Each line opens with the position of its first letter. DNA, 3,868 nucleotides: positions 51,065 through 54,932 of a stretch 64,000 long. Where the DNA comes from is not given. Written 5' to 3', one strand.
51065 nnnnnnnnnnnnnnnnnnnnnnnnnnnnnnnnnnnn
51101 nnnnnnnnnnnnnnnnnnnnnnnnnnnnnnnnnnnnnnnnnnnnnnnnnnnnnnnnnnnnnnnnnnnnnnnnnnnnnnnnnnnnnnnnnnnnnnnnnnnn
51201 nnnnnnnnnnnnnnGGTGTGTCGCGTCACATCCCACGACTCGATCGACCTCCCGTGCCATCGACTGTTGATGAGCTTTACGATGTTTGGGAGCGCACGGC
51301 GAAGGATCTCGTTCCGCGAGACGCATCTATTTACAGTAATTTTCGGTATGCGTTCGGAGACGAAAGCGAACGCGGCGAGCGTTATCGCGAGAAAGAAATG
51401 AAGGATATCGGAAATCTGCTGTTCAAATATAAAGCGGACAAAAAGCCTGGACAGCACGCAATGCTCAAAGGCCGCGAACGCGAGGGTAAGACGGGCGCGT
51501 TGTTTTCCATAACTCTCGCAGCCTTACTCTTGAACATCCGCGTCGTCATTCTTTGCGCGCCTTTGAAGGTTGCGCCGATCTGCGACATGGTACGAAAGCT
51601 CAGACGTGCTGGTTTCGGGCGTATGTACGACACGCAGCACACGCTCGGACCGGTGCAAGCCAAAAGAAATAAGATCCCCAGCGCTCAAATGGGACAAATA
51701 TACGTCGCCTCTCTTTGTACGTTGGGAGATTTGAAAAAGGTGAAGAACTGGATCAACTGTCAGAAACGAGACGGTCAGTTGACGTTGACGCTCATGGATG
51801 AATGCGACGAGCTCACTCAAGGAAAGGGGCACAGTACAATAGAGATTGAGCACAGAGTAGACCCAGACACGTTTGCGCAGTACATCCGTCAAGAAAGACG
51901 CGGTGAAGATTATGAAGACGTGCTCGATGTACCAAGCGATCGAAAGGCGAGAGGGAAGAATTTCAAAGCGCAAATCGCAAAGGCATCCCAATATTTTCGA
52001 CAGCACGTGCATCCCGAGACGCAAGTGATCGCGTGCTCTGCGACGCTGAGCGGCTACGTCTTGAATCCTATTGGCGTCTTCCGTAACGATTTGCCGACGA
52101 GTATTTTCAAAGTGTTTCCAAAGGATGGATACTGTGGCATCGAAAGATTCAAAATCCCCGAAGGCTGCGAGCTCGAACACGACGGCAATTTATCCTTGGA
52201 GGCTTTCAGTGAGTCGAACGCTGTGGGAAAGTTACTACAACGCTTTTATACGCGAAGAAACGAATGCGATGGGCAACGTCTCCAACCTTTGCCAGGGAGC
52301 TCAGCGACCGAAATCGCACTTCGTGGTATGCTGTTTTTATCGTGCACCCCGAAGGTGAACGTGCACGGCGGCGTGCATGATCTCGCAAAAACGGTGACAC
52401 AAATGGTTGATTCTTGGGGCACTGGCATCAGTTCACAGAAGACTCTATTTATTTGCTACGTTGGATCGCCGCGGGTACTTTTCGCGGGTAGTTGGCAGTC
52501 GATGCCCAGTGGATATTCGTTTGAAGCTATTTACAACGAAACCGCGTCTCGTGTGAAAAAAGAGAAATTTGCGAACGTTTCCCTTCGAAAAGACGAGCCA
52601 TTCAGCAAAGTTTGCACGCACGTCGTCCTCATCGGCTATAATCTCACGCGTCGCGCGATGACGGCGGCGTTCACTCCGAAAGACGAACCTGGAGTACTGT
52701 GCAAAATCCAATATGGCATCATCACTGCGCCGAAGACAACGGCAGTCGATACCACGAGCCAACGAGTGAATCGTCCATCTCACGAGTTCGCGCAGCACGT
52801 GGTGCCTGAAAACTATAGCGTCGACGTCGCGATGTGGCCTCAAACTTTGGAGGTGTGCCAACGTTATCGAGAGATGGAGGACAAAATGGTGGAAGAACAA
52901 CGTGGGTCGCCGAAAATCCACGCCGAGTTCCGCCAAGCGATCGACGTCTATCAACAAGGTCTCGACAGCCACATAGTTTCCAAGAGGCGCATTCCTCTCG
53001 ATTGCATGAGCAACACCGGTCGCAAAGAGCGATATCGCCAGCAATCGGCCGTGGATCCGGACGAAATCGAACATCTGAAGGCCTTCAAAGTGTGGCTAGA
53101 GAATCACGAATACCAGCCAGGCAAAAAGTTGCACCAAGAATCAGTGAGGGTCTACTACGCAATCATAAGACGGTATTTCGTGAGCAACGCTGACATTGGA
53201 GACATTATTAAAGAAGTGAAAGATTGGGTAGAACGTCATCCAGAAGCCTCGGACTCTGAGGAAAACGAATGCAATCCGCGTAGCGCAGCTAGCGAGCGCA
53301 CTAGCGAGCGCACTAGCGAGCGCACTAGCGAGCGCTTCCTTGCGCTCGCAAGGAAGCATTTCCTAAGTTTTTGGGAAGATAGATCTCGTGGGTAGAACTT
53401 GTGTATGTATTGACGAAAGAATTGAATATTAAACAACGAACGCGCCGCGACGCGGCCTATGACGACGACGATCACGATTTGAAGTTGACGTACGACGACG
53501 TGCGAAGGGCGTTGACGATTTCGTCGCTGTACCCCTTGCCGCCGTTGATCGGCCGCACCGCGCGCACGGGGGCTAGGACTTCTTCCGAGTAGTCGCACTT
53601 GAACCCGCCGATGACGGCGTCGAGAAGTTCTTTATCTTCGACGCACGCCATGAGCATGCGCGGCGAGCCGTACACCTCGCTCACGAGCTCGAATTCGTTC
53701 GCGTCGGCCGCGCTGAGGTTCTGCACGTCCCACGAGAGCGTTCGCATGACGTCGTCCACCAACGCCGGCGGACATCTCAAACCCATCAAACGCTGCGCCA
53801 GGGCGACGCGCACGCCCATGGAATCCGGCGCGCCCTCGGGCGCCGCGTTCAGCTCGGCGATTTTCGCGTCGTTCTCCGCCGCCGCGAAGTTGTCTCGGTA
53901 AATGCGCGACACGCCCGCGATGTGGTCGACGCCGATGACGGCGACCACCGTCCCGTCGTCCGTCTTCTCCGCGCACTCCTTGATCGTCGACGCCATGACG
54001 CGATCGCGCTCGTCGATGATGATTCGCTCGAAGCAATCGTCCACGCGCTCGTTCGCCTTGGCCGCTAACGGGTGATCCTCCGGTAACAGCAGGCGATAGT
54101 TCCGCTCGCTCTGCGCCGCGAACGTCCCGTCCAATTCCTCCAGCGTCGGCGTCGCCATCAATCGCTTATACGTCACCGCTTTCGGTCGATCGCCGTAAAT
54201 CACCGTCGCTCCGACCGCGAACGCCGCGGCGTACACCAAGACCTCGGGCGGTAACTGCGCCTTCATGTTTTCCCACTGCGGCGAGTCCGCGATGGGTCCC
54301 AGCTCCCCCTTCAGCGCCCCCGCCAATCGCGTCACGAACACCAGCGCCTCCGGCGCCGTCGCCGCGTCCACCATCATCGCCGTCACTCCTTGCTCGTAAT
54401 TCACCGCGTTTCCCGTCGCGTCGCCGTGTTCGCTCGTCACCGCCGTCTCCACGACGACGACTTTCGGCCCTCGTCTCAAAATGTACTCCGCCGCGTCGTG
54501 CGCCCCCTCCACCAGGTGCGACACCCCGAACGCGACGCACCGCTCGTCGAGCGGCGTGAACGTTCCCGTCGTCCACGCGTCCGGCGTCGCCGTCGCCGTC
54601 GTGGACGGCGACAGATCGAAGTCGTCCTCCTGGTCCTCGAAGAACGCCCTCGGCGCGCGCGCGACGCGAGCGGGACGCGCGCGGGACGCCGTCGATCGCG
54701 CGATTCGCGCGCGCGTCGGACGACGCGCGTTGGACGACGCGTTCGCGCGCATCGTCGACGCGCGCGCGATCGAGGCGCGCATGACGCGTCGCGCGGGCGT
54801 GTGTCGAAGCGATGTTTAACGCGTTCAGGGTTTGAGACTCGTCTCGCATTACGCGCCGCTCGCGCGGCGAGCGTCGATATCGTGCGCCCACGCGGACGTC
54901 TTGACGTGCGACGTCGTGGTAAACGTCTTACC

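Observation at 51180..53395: Compositionally foreign, low-GC gene segment encoding a divergent SF2/DEAD-like NTPase with a C-terminal (SERT)4 repeat: a candidate horizontally acquired or virus-derived gene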

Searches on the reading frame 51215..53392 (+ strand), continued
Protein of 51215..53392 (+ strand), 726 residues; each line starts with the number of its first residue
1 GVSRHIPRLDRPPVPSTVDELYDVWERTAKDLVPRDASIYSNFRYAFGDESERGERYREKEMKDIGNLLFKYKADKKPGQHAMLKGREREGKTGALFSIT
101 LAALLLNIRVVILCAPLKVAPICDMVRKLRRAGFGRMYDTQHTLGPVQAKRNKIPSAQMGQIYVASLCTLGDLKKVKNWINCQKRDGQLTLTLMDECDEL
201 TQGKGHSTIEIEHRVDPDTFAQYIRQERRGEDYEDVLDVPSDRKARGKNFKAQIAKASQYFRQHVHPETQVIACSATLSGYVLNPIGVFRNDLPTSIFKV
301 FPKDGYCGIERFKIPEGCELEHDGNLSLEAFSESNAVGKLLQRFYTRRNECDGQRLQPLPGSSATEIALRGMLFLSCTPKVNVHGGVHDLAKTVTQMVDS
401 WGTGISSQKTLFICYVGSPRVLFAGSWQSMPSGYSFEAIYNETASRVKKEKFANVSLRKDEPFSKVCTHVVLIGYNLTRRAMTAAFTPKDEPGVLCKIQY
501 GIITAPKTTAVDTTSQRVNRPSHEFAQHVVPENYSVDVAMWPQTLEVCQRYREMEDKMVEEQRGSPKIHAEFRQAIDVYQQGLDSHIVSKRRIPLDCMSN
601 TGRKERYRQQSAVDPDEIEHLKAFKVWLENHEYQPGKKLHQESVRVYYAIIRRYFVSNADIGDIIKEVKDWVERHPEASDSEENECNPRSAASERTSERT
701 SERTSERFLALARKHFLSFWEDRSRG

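Call 68: fold_search(model_id=the predicted structure, library=viral)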
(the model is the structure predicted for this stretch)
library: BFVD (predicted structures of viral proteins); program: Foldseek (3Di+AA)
matches with E <= 10: 645; with E <= 0.001: 46
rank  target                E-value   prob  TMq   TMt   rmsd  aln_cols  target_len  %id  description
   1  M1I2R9                3.4e-11  1.00  0.40  0.38  15.3       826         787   13  (no name in the UniProt tables at hand)
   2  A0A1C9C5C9            3.3e-10  1.00  0.44  0.46  15.2       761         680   11  Uncharacterized protein [Heterosigma akashiwo virus 01]
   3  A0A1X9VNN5            4.0e-08  1.00  0.33  0.54  10.7       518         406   13  Uncharacterized protein [Mimivirus AB-566-O17]
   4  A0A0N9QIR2            4.4e-08  1.00  0.40  0.63   9.2       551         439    8  Uncharacterized protein [Chrysochromulina ericina virus CeV-01B]
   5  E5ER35                1.1e-06  1.00  0.31  0.42  11.4       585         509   11  (no name in the UniProt tables at hand)
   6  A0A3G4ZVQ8            3.2e-06  1.00  0.33  0.39  12.5       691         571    9  ATP-dependent DNA helicase [Faunusvirus sp.]
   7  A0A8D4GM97            8.3e-06  1.00  0.31  0.49   9.7       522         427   10  (no name in the UniProt tables at hand)
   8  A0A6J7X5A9            1.6e-05  1.00  0.35  0.39  21.1       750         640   10  DEXDc domain containing protein [uncultured Caudovirales phage]
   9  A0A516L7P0            1.7e-05  1.00  0.21  0.29  19.5       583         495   11  (no name in the UniProt tables at hand)
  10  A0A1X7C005            1.9e-05  1.00  0.33  0.20  14.7       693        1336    9  (no name in the UniProt tables at hand)
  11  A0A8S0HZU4            2.1e-05  1.00  0.30  0.34  15.5       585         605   10  (no name in the UniProt tables at hand)
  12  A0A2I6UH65            2.6e-05  1.00  0.30  0.34  15.5       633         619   12  Superfamily II helicase [Salinibacter phage M31CR41-2]
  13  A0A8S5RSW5            2.7e-05  1.00  0.30  0.30  15.9       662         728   12  AAA domain protein [Siphoviridae sp. ctZF426]
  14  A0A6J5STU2            2.9e-05  1.00  0.33  0.45   9.5       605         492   10  SSL2 DNA or RNA helicases of superfamily II [uncultured Caudovirales phage]
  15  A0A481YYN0            4.0e-05  1.00  0.33  0.40  12.6       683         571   12  Uncharacterized protein [Marseillevirus LCMAC201]
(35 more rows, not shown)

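Call 81: find_related_loci(query=A6, collection=viral_contigs, flank=8000)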
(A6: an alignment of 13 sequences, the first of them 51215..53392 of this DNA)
Query A6 (726 aa) in viral_contigs; peptide patterns used: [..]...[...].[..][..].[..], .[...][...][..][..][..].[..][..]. (x = any residue, [..] = any of these).
131 stretches matched a pattern, but none encodes a relative of the query by tblastn (E <= 1e-3).

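Call 83: find_related_loci(query=A4, collection=genome_contigs, flank=5000)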
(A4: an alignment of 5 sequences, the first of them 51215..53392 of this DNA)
Query A4 (726 aa) in genome_contigs; peptide patterns used: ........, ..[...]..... (x = any residue, [..] = any of these).
217 stretches matched a pattern, but none encodes a relative of the query by tblastn (E <= 1e-3).

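Call 84: find_related_loci(query=A2, collection=metagenome_contigs, flank=10000)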
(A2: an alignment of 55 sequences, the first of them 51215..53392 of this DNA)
Query A2 (726 aa) in metagenome_contigs; peptide patterns used: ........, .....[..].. (x = any residue, [..] = any of these).
600 stretches matched a pattern (row limit reached: there are more); 23 encode a relative of the query (tblastn E <= 1e-3); 23 distinct loci.
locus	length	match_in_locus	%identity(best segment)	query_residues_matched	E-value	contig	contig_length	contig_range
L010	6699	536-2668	90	1-726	0e+0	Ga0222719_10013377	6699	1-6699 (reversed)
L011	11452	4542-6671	90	1-725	0e+0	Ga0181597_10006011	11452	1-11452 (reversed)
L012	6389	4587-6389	96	1-601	0e+0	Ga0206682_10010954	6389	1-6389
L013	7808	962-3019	55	2-672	0e+0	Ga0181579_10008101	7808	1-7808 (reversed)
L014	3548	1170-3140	54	9-664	0e+0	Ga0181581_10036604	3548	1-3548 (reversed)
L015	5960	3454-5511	55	2-672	0e+0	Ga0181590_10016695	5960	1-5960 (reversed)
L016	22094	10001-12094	52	9-725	0e+0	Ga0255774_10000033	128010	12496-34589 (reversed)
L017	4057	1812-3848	54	13-685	0e+0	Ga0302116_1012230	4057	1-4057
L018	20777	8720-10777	53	9-692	0e+0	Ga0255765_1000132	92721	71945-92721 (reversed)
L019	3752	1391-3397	54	13-664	0e+0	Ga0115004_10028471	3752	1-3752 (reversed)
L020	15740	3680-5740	52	5-692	0e+0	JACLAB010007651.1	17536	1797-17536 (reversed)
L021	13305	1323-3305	54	7-664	0e+0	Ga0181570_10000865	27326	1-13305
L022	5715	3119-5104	54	13-664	0e+0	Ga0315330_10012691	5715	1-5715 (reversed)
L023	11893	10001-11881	55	7-632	0e+0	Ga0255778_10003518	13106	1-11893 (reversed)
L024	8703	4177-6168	53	9-669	0e+0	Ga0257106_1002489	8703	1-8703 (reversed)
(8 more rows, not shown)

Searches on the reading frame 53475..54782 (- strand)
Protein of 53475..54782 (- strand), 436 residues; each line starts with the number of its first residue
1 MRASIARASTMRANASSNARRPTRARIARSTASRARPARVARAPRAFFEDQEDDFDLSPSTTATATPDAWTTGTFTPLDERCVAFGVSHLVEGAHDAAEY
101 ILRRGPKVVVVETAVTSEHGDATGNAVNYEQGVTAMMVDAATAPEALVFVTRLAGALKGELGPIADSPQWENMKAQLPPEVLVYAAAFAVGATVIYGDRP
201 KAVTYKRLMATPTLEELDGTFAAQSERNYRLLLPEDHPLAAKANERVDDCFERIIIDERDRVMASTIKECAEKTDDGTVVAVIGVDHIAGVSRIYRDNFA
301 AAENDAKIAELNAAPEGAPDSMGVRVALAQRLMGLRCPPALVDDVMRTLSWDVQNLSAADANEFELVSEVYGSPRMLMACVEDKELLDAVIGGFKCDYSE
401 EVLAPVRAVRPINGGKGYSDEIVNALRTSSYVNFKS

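Call 77: search_protein_families(library=pfam, proteins=[window:53475-54782:-], max_evalue=0.0001)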
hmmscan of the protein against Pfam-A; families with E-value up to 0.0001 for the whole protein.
window:53475-54782:- (436 aa): 1 family
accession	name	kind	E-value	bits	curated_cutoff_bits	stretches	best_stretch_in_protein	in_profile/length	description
PF01963.22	TraB_PrgY_gumN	-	1.3e-05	25.6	26.8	1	242-293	200-249/263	TraB/PrgY/gumN family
